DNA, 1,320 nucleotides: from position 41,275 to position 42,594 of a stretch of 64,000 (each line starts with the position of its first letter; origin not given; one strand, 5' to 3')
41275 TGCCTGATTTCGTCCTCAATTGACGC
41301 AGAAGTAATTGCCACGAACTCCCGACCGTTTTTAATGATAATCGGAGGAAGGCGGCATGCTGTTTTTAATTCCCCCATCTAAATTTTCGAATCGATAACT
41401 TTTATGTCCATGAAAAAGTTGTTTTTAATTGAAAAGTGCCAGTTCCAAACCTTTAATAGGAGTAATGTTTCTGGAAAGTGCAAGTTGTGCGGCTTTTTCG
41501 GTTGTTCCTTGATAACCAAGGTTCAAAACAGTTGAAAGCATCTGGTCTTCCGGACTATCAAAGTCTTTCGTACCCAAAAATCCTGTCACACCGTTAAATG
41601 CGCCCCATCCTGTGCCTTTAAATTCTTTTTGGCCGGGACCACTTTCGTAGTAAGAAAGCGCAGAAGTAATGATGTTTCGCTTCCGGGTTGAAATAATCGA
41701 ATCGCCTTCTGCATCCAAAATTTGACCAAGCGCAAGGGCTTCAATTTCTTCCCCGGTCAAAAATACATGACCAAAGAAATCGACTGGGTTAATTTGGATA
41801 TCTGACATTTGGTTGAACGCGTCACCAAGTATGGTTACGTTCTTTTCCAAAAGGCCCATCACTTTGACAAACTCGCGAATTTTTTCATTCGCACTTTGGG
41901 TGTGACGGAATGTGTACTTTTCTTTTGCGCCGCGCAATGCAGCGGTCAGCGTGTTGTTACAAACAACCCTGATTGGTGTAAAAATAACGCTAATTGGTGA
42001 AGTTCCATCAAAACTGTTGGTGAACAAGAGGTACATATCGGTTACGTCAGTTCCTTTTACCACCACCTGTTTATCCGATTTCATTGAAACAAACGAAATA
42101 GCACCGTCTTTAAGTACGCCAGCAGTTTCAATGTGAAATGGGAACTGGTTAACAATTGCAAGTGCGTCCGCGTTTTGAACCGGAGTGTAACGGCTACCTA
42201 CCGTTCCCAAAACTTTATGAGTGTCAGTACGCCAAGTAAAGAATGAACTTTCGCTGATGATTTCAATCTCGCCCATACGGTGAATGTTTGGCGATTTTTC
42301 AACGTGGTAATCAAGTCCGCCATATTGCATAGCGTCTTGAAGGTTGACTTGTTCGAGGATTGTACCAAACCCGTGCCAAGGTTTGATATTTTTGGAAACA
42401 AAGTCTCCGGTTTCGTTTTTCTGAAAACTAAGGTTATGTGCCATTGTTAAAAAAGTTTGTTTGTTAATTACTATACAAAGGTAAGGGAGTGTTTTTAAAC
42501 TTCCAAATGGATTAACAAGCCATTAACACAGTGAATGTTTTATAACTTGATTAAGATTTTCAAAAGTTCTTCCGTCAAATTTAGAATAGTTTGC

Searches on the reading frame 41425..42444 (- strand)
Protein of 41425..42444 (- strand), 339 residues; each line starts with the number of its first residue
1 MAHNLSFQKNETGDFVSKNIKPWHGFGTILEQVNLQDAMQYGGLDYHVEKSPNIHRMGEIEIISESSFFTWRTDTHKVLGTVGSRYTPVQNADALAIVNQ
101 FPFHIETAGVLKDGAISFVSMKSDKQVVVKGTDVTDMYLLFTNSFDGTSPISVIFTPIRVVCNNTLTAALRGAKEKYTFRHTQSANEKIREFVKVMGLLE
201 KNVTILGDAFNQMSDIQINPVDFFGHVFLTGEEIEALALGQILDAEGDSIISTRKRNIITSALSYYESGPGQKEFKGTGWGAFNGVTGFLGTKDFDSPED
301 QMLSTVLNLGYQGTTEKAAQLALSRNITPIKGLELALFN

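Call 7: search_protein_families(library=phrogs, proteins=[window:41425-42444:-], max_evalue=0.00001)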
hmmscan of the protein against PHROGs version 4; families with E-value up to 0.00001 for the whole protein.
window:41425-42444:- (339 aa): 1 family
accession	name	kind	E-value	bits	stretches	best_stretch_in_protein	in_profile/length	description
phrog_1221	-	unknown function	3.1e-59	201.8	1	1-289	16-305/355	-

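Call 38: find_related_loci(query=window:41425-42444:-, collection=viral_contigs, flank=10000)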
Query window:41425-42444:- (339 aa) in viral_contigs; peptide patterns used: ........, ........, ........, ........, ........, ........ (x = any residue, [..] = any of these).
8 stretches matched a pattern; 2 encode a relative of the query (tblastn E <= 1e-3); 2 distinct loci.
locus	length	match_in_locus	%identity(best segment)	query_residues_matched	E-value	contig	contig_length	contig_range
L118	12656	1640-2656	96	1-339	0e+0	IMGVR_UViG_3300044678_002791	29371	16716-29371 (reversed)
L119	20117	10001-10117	44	199-237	2e-4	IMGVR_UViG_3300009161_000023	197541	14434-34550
